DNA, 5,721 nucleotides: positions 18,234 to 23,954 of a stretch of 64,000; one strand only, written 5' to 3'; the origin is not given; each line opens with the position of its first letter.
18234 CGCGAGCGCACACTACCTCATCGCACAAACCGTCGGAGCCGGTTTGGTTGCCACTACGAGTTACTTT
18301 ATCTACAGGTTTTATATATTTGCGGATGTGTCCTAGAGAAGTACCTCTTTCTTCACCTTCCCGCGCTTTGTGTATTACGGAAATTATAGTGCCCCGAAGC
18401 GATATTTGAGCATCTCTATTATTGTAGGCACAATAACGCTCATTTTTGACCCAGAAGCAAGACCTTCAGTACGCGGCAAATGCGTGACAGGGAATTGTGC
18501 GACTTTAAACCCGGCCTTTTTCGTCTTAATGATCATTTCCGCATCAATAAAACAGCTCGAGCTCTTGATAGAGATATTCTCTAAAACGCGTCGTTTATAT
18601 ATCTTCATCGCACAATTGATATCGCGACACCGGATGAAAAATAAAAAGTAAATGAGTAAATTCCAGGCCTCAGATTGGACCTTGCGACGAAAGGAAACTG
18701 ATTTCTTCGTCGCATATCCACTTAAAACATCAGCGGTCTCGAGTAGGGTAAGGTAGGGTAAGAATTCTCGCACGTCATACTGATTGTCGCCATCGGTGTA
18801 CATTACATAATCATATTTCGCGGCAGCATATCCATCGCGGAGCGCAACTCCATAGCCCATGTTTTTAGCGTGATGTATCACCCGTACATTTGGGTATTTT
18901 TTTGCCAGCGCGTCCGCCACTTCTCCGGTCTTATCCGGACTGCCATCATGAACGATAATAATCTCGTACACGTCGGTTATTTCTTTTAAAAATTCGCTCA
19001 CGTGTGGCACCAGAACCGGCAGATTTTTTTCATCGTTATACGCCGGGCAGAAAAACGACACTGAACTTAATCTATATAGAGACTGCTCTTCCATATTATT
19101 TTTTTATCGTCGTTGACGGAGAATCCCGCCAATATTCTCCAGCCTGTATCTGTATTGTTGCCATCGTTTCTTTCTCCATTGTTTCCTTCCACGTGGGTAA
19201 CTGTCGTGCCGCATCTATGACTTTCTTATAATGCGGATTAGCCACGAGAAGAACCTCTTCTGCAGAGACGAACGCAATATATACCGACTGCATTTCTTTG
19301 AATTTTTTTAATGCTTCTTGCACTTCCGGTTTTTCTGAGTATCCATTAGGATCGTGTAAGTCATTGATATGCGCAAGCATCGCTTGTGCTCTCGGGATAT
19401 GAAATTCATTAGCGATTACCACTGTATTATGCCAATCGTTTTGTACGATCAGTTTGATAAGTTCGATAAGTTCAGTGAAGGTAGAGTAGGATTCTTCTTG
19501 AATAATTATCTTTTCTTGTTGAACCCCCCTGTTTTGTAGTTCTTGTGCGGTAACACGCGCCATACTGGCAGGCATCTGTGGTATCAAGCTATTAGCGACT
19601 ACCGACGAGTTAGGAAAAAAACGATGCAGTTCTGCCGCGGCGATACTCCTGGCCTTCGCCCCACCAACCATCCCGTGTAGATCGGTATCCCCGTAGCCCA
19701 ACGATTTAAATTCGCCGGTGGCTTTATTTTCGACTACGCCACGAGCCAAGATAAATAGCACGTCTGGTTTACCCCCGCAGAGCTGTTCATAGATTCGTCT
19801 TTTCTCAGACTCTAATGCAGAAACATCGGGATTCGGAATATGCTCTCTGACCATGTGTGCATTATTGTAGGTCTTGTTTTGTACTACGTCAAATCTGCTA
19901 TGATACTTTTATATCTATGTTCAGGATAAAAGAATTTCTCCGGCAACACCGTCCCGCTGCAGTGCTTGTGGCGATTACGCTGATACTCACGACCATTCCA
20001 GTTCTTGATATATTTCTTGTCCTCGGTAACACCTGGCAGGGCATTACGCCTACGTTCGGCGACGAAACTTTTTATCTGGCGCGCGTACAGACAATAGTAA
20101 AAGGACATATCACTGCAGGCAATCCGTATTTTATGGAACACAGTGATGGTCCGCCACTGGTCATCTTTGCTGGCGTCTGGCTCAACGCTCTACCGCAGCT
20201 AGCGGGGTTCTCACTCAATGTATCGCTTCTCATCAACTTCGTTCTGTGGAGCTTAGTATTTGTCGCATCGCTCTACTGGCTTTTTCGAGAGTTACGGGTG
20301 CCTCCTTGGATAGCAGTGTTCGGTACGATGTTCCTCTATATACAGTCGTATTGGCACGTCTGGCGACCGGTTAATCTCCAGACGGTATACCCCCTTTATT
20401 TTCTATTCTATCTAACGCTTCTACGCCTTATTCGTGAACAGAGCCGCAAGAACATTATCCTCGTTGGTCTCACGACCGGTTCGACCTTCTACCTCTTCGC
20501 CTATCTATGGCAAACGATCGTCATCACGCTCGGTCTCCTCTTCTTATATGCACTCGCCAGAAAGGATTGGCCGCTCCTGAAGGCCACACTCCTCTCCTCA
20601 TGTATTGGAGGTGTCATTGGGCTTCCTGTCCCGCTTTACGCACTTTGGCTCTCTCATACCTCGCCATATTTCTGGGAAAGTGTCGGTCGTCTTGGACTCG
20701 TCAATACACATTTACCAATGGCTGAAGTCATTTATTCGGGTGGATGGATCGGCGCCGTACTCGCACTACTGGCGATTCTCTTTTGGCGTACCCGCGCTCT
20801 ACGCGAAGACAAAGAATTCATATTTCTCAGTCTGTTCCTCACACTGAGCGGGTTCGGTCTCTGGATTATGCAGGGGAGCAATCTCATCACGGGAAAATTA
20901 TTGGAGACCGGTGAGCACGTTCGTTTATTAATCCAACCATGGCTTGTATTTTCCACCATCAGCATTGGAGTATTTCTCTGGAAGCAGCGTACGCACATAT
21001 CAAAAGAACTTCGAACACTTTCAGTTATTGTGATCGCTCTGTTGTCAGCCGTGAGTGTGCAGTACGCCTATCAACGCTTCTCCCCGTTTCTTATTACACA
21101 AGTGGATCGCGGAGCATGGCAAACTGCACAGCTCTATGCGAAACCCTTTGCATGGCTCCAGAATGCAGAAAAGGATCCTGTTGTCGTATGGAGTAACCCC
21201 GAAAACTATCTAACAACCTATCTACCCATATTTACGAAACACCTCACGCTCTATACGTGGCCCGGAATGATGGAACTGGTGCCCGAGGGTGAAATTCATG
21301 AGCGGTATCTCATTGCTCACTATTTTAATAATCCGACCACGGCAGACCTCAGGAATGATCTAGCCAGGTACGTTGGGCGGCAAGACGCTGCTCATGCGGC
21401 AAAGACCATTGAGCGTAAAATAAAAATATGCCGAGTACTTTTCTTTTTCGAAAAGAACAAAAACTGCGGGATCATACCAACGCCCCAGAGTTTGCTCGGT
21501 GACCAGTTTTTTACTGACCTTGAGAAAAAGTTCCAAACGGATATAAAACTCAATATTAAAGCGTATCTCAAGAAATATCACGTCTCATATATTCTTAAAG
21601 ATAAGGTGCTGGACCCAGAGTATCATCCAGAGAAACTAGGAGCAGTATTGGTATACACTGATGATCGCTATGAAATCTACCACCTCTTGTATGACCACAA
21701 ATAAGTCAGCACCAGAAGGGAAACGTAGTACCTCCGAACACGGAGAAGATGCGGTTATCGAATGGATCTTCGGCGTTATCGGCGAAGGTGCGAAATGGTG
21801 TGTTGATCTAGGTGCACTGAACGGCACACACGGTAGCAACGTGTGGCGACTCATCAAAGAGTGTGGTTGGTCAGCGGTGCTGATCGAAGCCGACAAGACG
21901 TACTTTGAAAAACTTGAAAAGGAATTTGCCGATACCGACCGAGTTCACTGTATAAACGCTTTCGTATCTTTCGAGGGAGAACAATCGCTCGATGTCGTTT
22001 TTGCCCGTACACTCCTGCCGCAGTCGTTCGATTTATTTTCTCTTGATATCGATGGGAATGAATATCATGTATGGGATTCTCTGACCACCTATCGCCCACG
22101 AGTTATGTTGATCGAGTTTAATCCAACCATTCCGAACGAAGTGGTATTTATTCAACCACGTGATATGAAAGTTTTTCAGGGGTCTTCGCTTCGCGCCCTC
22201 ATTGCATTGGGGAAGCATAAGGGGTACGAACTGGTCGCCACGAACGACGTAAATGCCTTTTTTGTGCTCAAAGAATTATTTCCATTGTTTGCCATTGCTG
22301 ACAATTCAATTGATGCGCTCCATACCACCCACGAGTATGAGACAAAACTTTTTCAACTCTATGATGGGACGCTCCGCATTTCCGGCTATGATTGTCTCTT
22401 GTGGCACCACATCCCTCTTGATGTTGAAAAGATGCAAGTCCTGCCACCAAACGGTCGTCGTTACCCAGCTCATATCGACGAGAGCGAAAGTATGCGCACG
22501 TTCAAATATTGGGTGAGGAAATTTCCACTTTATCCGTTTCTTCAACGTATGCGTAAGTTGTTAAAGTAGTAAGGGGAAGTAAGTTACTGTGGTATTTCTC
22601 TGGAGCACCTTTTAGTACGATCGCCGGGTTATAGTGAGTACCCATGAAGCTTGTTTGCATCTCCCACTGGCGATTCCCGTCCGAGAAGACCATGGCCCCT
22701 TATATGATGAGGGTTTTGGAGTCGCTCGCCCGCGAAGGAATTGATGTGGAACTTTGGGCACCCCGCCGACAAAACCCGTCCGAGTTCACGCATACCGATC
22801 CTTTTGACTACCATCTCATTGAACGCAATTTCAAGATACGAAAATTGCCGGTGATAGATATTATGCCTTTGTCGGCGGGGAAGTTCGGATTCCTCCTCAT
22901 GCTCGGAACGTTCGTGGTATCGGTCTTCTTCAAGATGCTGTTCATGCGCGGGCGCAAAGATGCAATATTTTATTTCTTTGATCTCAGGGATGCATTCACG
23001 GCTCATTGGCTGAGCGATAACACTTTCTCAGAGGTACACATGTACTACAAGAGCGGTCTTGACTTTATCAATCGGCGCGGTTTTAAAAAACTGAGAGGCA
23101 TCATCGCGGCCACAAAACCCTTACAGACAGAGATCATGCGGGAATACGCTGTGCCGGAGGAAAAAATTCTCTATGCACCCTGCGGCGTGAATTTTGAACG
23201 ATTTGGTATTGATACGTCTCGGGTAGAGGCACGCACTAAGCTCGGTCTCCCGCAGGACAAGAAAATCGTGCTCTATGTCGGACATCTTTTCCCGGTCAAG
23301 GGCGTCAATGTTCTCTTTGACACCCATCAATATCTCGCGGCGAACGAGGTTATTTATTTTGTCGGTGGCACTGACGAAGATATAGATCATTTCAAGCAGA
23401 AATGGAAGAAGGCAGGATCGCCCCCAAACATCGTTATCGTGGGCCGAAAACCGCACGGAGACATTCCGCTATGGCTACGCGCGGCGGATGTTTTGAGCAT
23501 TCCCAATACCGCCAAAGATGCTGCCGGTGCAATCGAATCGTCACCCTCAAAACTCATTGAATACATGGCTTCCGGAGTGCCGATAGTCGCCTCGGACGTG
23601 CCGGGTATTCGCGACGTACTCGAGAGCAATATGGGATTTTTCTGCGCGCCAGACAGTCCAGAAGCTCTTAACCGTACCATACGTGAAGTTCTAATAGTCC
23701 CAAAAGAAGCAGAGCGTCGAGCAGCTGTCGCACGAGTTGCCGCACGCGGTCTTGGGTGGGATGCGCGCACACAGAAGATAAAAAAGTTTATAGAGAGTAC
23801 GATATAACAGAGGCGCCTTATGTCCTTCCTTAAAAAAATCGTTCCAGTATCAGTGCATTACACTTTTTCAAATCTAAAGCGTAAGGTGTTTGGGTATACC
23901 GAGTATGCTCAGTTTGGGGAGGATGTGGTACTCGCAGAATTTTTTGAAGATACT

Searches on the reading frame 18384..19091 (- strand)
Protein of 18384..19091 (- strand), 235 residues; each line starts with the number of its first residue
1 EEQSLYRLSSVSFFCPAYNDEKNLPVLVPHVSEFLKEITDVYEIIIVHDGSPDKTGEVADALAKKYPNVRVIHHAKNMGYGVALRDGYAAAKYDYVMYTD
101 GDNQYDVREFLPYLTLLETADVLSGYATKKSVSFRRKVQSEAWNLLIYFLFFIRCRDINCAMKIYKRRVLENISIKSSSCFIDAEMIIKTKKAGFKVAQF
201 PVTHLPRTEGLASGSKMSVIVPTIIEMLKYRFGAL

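Call 45: search_protein_families(library=pfam, proteins=[window:18384-19091:-], max_evalue=0.001)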
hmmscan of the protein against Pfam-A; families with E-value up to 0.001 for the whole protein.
window:18384-19091:- (235 aa): 3 families
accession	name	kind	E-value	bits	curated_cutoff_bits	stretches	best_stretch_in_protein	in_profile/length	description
PF00535.33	Glycos_transf_2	-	6.9e-25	88.4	23.3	1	12-172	1-166/168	Glycosyl transferase family 2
PF13641.12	Glyco_tranf_2_3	-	6.7e-08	33.3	27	1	11-122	3-116/230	Glycosyltransferase like family 2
PF10111.15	Glyco_tranf_2_2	-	0.00058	19.9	27.3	1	31-118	15-107/276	Glycosyltransferase like family 2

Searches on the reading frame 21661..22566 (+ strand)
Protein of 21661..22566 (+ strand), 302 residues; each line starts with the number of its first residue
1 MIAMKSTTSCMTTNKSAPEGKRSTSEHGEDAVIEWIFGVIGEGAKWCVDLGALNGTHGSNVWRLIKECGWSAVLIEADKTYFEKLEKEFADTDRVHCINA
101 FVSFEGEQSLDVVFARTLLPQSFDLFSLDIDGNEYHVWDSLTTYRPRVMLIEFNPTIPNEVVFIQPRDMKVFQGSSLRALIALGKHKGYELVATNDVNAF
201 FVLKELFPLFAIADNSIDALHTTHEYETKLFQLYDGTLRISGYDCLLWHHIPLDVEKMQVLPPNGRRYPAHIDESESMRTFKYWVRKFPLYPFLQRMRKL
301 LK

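Call 45: search_protein_families(library=pfam, proteins=[window:21661-22566:+], max_evalue=0.001)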
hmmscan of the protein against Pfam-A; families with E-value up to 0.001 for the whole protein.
window:21661-22566:+ (302 aa): 1 family
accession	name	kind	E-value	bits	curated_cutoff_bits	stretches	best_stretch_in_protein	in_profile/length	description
PF05050.19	Methyltransf_21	-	4.5e-05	24.1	22.7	0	110-189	102-171/173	Methyltransferase FkbM domain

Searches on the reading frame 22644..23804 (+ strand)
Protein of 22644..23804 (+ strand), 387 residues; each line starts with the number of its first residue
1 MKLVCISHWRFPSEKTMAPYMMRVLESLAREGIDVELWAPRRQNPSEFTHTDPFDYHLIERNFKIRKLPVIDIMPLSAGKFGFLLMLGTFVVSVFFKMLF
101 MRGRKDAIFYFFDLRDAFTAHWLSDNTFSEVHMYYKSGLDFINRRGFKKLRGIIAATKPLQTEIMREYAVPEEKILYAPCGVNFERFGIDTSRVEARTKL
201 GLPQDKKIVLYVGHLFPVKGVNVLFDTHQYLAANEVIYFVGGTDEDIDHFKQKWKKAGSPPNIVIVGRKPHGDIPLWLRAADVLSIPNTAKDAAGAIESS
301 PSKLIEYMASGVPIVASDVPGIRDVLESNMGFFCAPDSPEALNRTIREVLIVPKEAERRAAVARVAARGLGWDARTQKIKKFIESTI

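Call 45: search_protein_families(library=pfam, proteins=[window:22644-23804:+], max_evalue=0.001)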
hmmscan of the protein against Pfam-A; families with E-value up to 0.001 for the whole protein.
window:22644-23804:+ (387 aa): 4 families
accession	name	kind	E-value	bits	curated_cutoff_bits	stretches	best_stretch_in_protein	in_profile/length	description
PF00534.26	Glycos_transf_1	-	2e-26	93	26.4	1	195-360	4-166/172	Glycosyl transferases group 1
PF13692.12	Glyco_trans_1_4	-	1.8e-19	70.8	27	1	207-350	2-140/142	Glycosyl transferases group 1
PF13524.12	Glyco_trans_1_2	-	2.9e-07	31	25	1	243-379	22-142/144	Glycosyl transferase-like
PF13439.12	Glyco_transf_4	-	7.4e-07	29.8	28.5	1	20-186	7-170/170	Glycosyltransferase Family 4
